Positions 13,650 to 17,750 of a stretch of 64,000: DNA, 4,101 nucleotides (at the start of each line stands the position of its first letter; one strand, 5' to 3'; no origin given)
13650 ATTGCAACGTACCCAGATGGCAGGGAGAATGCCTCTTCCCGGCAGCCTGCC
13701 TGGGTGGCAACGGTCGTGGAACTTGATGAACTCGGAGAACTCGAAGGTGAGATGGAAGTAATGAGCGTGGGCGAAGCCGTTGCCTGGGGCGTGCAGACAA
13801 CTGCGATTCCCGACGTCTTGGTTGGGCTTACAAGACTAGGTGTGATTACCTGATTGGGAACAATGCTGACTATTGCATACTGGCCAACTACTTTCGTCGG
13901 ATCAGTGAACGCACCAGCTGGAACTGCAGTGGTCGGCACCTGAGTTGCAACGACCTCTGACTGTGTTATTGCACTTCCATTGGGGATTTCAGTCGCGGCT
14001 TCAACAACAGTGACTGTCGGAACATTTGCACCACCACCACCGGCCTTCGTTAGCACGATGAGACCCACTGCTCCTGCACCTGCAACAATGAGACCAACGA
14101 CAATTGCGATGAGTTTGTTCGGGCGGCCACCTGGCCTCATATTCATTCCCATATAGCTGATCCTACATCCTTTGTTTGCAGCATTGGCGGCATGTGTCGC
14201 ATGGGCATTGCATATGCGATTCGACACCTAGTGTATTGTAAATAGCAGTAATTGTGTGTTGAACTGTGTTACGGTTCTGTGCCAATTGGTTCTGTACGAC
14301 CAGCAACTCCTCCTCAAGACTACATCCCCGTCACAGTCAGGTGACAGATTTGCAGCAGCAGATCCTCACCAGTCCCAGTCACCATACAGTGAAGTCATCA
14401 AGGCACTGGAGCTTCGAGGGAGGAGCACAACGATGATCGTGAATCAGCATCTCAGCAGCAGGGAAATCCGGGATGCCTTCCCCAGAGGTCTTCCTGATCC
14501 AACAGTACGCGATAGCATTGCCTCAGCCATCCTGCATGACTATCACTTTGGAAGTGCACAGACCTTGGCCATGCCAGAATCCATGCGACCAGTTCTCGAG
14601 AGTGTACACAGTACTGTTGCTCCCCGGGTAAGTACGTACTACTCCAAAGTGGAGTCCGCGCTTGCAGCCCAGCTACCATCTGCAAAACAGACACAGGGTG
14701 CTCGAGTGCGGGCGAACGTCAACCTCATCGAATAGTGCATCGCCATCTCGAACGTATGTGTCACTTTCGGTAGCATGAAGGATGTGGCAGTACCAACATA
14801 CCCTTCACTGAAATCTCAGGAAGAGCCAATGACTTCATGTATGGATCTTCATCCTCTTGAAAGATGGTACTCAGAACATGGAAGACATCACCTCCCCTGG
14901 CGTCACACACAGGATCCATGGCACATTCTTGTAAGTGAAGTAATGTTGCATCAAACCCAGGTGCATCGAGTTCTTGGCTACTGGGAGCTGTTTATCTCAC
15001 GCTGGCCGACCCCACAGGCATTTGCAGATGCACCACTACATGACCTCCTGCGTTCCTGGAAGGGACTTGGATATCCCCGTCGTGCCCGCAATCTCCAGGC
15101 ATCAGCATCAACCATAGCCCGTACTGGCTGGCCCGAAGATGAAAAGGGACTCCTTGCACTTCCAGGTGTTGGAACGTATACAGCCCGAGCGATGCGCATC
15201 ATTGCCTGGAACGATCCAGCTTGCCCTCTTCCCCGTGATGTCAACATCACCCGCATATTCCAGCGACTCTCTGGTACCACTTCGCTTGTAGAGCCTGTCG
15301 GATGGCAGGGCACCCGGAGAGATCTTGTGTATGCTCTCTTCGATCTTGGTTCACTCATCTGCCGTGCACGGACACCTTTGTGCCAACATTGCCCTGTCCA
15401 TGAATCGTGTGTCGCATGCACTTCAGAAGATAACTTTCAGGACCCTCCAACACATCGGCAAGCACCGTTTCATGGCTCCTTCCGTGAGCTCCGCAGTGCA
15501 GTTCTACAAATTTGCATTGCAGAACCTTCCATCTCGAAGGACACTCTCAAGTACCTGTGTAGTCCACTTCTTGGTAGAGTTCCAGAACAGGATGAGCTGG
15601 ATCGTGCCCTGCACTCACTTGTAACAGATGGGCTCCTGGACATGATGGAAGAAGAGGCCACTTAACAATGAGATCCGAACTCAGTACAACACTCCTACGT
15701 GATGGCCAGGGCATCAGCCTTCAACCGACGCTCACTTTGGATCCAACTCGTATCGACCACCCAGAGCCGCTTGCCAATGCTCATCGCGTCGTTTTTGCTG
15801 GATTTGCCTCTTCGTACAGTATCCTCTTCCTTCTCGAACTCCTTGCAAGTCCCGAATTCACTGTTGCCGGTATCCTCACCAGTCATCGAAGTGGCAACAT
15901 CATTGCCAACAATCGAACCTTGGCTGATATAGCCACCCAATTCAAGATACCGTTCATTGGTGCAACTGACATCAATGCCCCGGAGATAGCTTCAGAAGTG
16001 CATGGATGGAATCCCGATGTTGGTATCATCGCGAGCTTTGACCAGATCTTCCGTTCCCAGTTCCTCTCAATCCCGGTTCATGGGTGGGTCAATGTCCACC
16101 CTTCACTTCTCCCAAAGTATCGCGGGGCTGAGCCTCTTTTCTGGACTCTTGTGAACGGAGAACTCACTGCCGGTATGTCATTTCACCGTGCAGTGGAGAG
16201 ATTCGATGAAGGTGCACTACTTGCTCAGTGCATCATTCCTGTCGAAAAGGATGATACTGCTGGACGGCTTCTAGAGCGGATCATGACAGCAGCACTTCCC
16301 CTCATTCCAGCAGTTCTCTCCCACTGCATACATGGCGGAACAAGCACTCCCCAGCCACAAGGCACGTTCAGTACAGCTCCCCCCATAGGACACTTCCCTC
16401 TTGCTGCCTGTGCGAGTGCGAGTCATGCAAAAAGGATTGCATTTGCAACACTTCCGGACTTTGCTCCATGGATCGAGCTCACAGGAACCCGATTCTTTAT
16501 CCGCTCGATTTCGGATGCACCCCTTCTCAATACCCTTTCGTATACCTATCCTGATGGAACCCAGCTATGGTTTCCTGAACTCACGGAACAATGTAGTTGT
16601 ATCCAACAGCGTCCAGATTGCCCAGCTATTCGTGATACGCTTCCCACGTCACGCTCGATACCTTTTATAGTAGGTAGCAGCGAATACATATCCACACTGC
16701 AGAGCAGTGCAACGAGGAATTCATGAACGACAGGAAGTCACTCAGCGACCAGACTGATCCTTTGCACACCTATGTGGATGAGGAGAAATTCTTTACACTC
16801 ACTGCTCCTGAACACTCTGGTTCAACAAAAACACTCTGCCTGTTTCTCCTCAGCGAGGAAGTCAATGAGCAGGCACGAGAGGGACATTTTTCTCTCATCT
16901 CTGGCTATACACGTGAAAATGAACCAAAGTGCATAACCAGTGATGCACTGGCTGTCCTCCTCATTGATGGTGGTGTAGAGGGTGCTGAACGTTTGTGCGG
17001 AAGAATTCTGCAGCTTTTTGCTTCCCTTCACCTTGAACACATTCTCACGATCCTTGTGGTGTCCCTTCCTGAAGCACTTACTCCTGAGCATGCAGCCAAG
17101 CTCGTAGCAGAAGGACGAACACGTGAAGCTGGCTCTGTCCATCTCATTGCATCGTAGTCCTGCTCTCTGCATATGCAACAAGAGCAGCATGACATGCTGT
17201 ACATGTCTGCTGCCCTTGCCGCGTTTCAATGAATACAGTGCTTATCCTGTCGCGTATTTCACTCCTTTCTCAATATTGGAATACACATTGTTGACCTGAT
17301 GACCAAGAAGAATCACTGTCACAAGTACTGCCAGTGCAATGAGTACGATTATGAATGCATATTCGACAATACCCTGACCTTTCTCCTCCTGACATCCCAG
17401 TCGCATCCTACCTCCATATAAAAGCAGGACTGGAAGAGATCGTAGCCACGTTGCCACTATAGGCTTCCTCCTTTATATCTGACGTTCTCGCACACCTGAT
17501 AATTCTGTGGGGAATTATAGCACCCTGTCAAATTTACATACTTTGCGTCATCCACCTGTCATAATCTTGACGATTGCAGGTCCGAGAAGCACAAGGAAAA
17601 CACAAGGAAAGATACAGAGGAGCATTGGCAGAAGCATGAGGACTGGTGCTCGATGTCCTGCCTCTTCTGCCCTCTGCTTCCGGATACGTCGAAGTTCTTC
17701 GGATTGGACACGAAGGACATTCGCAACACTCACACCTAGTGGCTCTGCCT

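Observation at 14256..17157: Cassette coupling a NUDIX-less MutY/Nth-family glycosylase to an Fmt-like formyltransferase, wedged between the two Tad parts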

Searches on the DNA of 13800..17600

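Call 97: search_rna_families(source=window, start=13800, end=17600, threshold=evalue, max_evalue=1)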
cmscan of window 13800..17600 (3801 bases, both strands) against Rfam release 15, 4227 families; matches with E-value up to 1: 0.
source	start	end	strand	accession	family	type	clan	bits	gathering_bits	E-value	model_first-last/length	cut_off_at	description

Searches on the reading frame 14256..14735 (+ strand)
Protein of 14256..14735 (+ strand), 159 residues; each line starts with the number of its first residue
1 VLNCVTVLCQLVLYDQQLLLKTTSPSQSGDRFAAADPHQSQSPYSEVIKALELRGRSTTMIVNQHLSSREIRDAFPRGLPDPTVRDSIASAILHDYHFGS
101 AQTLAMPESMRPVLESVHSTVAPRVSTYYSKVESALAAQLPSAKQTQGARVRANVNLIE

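Call 3: search_protein_families(library=pfam, proteins=[window:14256-14735:+], max_evalue=0.01)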
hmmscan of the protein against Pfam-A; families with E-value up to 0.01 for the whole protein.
window:14256-14735:+ (159 aa): 0 families

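Call 4: search_protein_families(library=ncbifam, proteins=[window:14256-14735:+], max_evalue=0.01)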
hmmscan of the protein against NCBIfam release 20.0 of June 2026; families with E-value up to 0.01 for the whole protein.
window:14256-14735:+ (159 aa): 0 families

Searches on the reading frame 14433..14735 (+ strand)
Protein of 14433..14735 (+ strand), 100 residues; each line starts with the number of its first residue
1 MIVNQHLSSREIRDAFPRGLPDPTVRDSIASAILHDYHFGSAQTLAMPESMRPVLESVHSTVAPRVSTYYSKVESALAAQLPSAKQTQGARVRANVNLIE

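Call 77: search_protein_families(library=pfam, proteins=[window:14433-14735:+], max_evalue=0.1)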
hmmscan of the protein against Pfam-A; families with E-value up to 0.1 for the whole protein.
window:14433-14735:+ (100 aa): 0 families

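Call 78: search_protein_families(library=padloc, proteins=[window:14433-14735:+], max_evalue=0.01)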
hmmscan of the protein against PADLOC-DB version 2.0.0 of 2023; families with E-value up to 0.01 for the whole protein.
window:14433-14735:+ (100 aa): 0 families
